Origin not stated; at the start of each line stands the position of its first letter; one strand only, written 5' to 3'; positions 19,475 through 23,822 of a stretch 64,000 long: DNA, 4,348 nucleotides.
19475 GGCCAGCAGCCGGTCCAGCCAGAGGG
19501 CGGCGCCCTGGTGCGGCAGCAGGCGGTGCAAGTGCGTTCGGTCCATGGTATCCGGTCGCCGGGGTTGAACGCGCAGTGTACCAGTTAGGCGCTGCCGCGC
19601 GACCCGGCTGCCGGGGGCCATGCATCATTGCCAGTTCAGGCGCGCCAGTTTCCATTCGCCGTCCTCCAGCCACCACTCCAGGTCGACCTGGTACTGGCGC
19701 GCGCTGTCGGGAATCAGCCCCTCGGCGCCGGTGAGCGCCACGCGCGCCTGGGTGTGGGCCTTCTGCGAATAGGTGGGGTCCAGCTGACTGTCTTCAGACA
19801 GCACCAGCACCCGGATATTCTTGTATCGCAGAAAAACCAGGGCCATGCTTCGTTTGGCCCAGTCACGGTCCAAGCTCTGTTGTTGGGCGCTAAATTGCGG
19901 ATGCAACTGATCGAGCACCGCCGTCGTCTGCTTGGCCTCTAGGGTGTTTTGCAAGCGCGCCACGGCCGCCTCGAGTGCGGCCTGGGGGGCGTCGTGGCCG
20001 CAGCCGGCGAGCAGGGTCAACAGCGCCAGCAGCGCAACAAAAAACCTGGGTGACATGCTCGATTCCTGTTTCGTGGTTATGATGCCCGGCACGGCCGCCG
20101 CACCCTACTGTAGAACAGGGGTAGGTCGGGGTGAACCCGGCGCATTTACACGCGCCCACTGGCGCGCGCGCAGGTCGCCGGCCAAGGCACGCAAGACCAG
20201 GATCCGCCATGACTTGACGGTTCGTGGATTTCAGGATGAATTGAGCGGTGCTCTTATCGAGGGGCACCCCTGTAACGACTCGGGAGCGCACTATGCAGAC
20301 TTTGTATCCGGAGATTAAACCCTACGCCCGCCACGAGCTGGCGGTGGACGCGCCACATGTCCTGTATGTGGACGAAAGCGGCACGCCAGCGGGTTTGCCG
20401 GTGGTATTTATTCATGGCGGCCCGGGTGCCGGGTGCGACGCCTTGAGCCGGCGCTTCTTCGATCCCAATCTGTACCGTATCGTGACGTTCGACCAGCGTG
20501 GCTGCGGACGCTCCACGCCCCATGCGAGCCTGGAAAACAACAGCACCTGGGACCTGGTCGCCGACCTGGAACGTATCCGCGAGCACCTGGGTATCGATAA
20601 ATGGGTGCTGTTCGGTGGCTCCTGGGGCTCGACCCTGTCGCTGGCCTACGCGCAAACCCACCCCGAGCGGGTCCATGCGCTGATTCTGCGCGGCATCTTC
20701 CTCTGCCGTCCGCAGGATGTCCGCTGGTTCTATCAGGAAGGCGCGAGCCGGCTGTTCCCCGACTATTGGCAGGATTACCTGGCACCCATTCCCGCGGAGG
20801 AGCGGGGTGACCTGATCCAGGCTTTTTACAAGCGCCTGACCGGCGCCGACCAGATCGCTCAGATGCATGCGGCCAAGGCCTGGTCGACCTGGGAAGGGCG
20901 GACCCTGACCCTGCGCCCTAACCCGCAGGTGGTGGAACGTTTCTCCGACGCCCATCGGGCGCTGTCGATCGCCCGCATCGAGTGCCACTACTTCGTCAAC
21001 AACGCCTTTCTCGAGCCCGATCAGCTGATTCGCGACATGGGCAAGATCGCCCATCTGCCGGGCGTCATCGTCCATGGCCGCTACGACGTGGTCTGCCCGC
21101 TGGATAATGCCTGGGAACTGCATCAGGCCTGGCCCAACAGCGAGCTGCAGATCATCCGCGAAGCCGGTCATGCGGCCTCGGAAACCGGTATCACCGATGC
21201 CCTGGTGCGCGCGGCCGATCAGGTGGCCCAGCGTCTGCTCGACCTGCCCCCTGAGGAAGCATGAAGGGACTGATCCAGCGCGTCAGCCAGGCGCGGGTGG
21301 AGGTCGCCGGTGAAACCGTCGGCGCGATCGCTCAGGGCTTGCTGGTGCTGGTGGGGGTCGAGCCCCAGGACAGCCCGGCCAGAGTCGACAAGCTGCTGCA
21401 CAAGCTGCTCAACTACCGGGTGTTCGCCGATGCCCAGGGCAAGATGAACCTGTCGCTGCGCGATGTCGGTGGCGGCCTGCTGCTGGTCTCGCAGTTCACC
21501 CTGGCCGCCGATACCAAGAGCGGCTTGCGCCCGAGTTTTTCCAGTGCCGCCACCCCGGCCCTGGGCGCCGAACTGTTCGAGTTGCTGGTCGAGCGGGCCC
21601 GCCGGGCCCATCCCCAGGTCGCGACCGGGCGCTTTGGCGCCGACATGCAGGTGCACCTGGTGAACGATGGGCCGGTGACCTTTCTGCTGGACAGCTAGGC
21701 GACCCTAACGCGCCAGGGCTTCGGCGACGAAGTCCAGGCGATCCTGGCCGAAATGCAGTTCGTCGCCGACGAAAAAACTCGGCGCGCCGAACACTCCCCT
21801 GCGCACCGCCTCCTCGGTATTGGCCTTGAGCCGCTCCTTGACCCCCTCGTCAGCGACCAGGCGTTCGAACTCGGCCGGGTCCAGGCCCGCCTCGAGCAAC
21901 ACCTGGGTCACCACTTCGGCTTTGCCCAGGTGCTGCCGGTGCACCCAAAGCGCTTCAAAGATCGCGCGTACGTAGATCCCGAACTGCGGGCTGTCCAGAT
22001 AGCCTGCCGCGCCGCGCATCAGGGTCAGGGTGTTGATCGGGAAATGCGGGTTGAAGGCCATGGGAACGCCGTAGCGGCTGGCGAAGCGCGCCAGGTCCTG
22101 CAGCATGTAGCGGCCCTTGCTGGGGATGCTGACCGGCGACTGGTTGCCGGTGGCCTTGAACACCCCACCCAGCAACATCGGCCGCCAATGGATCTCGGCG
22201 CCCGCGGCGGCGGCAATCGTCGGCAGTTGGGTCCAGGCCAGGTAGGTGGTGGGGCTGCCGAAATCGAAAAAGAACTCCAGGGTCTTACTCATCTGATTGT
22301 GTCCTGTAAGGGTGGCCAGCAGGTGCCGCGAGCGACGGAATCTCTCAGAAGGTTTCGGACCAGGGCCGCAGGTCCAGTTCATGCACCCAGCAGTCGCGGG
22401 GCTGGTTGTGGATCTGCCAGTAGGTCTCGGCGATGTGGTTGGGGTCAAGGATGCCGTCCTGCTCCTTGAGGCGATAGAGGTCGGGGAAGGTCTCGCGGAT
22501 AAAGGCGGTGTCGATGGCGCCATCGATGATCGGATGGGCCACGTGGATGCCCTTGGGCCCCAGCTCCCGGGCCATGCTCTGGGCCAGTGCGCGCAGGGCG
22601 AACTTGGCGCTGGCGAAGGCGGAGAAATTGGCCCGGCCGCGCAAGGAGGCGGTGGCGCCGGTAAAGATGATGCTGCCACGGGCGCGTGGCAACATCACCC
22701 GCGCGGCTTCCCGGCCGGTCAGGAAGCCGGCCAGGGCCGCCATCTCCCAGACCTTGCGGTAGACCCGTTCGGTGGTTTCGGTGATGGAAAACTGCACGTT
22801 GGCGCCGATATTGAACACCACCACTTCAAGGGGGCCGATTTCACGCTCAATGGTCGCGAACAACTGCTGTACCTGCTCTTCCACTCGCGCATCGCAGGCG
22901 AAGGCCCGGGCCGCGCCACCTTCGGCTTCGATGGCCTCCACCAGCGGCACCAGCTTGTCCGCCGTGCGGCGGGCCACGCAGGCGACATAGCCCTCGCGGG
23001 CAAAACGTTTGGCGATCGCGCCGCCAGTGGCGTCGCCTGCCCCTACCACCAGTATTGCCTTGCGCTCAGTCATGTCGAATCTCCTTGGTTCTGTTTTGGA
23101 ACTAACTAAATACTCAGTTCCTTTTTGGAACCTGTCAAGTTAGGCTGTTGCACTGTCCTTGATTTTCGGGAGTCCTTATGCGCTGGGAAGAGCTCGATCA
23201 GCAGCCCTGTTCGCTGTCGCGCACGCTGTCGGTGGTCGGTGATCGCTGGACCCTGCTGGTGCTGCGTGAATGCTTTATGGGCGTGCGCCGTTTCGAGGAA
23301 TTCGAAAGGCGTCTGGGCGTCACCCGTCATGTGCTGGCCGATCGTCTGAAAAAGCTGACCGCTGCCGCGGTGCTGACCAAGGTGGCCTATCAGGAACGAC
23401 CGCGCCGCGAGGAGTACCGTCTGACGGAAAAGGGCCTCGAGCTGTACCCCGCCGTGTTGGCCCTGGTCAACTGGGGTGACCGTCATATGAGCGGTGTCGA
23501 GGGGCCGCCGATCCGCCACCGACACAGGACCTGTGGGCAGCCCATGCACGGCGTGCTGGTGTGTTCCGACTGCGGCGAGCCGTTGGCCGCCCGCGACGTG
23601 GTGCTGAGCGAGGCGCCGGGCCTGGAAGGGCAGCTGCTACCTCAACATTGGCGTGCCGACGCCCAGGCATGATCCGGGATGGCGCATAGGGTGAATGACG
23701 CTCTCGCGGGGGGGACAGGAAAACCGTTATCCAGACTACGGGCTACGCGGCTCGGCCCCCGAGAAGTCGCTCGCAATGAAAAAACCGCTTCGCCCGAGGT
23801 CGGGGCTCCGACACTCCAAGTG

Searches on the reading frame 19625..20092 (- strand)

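Call 5: search_protein_families(library=ncbifam, proteins=[window:19625-20092:-], max_evalue=0.01)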
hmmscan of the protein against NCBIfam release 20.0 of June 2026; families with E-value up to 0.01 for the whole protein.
window:19625-20092:- (155 aa): 2 families
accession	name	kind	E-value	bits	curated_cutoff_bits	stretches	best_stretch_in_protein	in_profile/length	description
NF047408.1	SA0632_fam_LP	equivalog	0.0008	19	70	1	17-50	4-37/68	SA0632 family lipoprotein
NF047847.2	SS_mature_LptM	equivalog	0.0044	17.1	27.7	1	14-32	2-21/31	LPS translocon maturation chaperone LptM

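Call 6: search_protein_families(library=pfam, proteins=[window:19625-20092:-], max_evalue=0.01)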
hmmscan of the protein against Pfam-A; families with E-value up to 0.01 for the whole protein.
window:19625-20092:- (155 aa): 0 families

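Call 25: search_protein_families(library=pfam, proteins=[window:19625-20092:-], max_evalue=10)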
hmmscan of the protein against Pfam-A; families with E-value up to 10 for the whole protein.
window:19625-20092:- (155 aa): 4 families
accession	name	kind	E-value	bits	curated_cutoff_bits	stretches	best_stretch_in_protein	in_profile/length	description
PF03614.18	Flag1_repress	-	0.072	13.4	24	1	75-116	12-53/170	Repressor of phase-1 flagellin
PF25077.1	DUF7800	-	0.079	13.6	27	1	93-139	28-72/89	Domain of unknown function (DUF7800)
PF09476.15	Pilus_CpaD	-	0.11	12.7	31.1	1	21-103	1-85/200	Pilus biogenesis CpaD protein (pilus_cpaD)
PF13627.12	LptM_cons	-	0.4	11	27.3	1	19-32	2-15/23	LPS-assembly lipoprotein LptM, conserved region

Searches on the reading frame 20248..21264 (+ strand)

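Call 6: search_protein_families(library=pfam, proteins=[window:20248-21264:+], max_evalue=0.01)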
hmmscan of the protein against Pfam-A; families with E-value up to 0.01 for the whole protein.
window:20248-21264:+ (338 aa): 5 families
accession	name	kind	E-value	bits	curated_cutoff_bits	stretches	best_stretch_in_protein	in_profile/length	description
PF00561.26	Abhydrolase_1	-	1.3e-37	130.2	25.8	1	51-313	2-243/245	alpha/beta hydrolase fold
PF12697.13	Abhydrolase_6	-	1e-12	49.6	26.3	1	52-310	1-206/217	Alpha/beta hydrolase family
PF12146.15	Hydrolase_4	-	1.3e-12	48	27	1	76-309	32-233/239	Serine aminopeptidase, S33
PF03096.20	Ndr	-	0.0026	16.9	23.3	1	100-167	82-149/283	Ndr family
PF08386.16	Abhydrolase_4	-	0.0095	16.5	21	0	269-312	34-77/103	TAP-like protein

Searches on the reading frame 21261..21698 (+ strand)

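Call 6: search_protein_families(library=pfam, proteins=[window:21261-21698:+], max_evalue=0.01)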
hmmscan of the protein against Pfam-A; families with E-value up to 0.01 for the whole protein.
window:21261-21698:+ (145 aa): 1 family
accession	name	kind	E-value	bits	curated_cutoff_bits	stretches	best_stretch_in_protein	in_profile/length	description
PF02580.21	Tyr_Deacylase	-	1.4e-54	184.8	25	1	4-144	3-144/144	D-Tyr-tRNA(Tyr) deacylase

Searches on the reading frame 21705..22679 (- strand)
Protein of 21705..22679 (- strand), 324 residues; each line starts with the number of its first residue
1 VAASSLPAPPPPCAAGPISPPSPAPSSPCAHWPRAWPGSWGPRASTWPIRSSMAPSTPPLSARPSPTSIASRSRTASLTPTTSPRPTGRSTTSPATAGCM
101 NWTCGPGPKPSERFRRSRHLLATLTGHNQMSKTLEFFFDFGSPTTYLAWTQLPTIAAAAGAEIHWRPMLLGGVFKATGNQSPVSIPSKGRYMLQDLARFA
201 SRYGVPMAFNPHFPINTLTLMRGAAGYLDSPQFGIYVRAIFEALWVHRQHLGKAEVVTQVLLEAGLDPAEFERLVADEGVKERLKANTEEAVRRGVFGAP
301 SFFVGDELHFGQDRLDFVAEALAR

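Call 6: search_protein_families(library=pfam, proteins=[window:21705-22679:-], max_evalue=0.01)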
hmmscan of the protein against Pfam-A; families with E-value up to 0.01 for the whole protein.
window:21705-22679:- (324 aa): 1 family
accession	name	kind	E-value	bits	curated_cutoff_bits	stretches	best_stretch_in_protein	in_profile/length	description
PF01323.26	DSBA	-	1.8e-43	149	25.6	1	133-323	1-191/191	DSBA-like thioredoxin domain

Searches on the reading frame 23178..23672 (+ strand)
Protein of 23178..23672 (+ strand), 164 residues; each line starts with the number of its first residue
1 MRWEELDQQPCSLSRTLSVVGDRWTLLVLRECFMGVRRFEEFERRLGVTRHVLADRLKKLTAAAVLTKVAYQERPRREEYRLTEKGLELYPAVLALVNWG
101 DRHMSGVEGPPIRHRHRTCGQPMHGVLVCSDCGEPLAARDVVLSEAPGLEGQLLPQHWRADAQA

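Call 49: search_protein_families(library=pfam, proteins=[window:23178-23672:+], max_evalue=0.00001)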
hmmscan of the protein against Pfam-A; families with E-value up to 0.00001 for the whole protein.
window:23178-23672:+ (164 aa): 1 family
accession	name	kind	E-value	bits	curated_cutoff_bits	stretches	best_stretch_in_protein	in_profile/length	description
PF01638.23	HxlR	-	5e-24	84.4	20.8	1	19-105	1-88/91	HxlR-like helix-turn-helix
